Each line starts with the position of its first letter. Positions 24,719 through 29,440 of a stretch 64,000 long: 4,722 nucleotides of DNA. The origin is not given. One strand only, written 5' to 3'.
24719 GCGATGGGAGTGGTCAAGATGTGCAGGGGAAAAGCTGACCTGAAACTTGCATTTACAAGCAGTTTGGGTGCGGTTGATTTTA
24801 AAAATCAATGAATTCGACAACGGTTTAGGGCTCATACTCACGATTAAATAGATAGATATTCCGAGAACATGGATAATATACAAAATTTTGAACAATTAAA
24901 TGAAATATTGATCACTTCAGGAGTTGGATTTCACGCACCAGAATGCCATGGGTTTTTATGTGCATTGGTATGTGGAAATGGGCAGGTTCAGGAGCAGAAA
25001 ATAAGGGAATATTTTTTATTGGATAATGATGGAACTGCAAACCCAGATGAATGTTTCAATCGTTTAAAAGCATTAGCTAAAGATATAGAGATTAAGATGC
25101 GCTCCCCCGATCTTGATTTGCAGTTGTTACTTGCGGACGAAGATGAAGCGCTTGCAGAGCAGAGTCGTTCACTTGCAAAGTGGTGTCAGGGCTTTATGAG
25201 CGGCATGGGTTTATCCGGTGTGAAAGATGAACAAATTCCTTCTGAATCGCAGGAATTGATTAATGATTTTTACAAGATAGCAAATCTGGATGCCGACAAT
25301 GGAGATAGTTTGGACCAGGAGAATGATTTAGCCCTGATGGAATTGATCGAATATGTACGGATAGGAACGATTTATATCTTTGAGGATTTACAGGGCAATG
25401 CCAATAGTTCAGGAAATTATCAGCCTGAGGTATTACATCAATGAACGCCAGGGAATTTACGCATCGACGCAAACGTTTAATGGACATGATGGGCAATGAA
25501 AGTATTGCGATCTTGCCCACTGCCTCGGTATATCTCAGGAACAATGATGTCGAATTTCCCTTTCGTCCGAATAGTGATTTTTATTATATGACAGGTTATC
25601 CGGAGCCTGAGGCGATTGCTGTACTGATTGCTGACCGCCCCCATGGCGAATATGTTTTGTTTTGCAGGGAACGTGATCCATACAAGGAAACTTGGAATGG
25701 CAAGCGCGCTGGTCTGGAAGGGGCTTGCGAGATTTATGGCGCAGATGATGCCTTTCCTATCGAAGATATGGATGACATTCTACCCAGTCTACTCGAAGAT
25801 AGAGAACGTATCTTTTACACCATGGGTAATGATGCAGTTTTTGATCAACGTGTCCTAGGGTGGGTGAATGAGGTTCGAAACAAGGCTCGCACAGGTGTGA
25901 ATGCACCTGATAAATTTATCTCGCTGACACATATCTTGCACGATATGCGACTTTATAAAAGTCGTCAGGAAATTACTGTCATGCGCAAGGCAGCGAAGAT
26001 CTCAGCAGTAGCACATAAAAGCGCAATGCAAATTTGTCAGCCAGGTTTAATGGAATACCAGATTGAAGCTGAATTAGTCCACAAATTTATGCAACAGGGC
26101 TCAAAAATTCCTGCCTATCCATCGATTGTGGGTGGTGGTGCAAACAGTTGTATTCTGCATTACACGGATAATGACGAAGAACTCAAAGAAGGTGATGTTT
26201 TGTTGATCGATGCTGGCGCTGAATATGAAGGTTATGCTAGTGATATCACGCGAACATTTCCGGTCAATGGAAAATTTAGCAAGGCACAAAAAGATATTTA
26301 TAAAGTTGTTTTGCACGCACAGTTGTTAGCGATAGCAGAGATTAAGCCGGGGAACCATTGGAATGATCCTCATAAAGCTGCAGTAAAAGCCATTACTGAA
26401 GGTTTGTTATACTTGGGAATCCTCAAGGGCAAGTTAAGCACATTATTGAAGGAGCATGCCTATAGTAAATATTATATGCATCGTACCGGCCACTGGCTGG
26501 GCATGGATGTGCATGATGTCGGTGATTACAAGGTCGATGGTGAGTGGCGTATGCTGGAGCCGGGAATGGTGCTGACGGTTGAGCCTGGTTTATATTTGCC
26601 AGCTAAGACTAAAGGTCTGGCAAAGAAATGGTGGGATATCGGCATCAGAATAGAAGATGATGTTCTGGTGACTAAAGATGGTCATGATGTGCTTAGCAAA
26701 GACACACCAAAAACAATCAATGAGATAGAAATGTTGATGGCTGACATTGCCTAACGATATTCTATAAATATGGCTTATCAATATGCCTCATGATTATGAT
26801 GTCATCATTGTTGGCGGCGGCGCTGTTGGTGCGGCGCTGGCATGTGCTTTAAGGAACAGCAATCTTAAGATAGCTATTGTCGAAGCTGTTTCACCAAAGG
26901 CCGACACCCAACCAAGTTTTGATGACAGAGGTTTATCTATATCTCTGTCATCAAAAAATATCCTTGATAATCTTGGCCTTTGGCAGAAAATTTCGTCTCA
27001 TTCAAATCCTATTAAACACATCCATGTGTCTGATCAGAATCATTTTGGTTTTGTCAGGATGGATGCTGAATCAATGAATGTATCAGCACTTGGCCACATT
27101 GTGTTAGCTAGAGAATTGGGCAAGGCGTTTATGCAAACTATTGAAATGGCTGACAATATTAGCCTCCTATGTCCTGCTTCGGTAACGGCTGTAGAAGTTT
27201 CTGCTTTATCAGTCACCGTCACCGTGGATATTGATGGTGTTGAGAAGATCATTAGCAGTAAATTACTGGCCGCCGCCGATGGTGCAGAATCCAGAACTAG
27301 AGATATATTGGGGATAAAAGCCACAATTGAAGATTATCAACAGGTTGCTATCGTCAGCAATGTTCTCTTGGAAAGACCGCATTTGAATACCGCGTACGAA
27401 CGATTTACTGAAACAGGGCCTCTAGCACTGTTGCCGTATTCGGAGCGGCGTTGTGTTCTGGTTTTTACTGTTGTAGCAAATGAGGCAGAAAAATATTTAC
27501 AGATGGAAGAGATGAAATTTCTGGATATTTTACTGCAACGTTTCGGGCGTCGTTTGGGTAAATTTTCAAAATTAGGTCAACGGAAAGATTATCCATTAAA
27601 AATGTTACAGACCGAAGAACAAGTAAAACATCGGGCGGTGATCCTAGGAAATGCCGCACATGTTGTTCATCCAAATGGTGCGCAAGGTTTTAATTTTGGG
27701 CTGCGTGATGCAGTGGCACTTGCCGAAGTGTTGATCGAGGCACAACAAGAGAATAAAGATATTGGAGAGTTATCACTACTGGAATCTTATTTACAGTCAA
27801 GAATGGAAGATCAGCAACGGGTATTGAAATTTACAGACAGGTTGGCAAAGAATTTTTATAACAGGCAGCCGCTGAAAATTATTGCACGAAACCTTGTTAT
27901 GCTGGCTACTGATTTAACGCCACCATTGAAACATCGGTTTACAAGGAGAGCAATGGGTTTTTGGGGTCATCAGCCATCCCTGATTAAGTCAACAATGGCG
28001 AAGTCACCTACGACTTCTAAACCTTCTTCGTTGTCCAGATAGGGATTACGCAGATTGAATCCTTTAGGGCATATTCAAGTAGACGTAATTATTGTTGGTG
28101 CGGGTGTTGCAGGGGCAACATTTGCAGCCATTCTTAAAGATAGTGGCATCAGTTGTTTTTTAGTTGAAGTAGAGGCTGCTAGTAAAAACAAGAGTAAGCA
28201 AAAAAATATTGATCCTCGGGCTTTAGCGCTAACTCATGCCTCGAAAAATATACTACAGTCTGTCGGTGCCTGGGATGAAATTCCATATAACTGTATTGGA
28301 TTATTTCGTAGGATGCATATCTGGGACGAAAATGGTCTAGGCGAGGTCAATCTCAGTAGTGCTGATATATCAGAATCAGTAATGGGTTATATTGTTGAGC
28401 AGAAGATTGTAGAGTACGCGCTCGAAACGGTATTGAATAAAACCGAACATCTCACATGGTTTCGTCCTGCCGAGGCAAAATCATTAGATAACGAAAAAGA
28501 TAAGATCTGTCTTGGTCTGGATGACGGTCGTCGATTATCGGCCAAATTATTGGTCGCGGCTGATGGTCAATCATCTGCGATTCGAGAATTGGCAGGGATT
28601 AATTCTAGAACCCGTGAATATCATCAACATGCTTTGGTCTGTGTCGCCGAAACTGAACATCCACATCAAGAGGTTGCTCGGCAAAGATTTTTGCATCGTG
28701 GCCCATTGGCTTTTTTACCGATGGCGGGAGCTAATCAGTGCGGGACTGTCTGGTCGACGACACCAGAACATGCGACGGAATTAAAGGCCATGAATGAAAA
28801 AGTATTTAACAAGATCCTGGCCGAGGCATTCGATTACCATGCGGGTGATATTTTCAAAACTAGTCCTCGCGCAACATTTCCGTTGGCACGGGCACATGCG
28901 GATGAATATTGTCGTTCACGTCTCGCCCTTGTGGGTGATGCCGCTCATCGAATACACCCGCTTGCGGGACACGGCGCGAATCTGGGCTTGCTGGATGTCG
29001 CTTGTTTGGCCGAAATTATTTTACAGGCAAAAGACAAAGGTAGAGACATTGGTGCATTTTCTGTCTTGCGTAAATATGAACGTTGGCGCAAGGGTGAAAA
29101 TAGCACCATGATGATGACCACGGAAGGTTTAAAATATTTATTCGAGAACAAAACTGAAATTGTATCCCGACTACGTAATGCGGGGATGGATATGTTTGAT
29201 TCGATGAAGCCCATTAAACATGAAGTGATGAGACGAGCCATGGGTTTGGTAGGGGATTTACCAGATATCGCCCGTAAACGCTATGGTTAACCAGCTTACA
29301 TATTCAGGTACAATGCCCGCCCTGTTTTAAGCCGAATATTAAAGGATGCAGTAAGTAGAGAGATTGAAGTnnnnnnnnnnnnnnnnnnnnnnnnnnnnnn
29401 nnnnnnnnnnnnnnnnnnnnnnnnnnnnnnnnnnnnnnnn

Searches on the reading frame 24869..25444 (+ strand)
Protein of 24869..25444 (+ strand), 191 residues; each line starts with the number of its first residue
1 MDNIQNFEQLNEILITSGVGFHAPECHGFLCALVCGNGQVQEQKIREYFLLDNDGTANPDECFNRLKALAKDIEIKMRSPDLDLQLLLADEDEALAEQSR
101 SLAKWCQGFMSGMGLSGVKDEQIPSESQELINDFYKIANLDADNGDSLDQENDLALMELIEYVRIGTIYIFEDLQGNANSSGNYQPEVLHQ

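Call 38: search_protein_families(library=pfam, proteins=[window:24869-25444:+], max_evalue=0.00001)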
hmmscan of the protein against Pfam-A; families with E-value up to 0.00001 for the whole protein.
window:24869-25444:+ (191 aa): 1 family
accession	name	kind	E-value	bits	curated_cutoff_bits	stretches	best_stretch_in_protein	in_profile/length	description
PF03695.18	UPF0149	-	4.2e-30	105.7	25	1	8-175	1-180/181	Uncharacterised protein family (UPF0149)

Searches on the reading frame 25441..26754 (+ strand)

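Call 38: search_protein_families(library=pfam, proteins=[window:25441-26754:+], max_evalue=0.00001)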
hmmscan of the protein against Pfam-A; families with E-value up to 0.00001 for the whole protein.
window:25441-26754:+ (437 aa): 2 families
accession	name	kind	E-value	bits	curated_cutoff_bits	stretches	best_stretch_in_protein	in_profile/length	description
PF00557.29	Peptidase_M24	-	8.5e-69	231.9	23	1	181-412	3-208/208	Metallopeptidase family M24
PF05195.22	AMP_N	-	7.1e-40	135.9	24.6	1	6-125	1-121/121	Aminopeptidase P, N-terminal domain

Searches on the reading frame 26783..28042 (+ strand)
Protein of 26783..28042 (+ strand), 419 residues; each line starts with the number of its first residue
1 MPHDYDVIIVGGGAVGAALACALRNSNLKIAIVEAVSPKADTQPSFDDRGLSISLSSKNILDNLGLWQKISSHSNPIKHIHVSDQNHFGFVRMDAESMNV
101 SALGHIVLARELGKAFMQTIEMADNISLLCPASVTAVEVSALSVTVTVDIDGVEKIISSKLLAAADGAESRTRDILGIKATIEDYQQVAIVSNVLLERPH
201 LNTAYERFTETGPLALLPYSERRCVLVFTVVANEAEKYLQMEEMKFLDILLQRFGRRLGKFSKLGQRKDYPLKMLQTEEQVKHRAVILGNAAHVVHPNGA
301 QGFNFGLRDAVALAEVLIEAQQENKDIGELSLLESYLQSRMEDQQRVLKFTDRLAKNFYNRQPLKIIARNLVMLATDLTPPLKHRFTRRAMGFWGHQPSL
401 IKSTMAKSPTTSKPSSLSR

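Call 38: search_protein_families(library=pfam, proteins=[window:26783-28042:+], max_evalue=0.00001)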
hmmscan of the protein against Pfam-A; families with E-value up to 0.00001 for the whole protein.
window:26783-28042:+ (419 aa): 1 family
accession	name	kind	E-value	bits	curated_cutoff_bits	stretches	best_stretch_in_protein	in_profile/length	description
PF01494.25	FAD_binding_3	-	1.1e-31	110.8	22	1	4-350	1-348/349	FAD binding domain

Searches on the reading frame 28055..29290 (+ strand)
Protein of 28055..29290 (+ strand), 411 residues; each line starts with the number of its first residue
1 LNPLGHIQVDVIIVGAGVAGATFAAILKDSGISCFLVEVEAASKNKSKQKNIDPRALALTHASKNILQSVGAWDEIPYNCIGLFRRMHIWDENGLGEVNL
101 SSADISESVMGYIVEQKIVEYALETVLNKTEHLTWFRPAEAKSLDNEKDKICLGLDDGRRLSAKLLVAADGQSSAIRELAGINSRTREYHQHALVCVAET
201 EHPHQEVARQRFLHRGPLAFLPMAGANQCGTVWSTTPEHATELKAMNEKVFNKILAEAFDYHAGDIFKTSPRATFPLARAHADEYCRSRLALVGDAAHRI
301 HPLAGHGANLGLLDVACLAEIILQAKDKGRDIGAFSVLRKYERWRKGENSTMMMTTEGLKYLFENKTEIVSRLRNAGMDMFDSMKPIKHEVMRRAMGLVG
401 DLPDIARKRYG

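Call 39: search_protein_families(library=pfam, proteins=[window:28055-29290:+], max_evalue=0.00001)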
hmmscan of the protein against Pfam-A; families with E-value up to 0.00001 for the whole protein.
window:28055-29290:+ (411 aa): 2 families
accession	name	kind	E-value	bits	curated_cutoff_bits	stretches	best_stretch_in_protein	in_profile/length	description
PF01494.25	FAD_binding_3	-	7.8e-32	111.3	22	1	9-324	2-320/349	FAD binding domain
PF08491.16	SE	-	2.6e-07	30.4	20.1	1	282-383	124-225/276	Squalene epoxidase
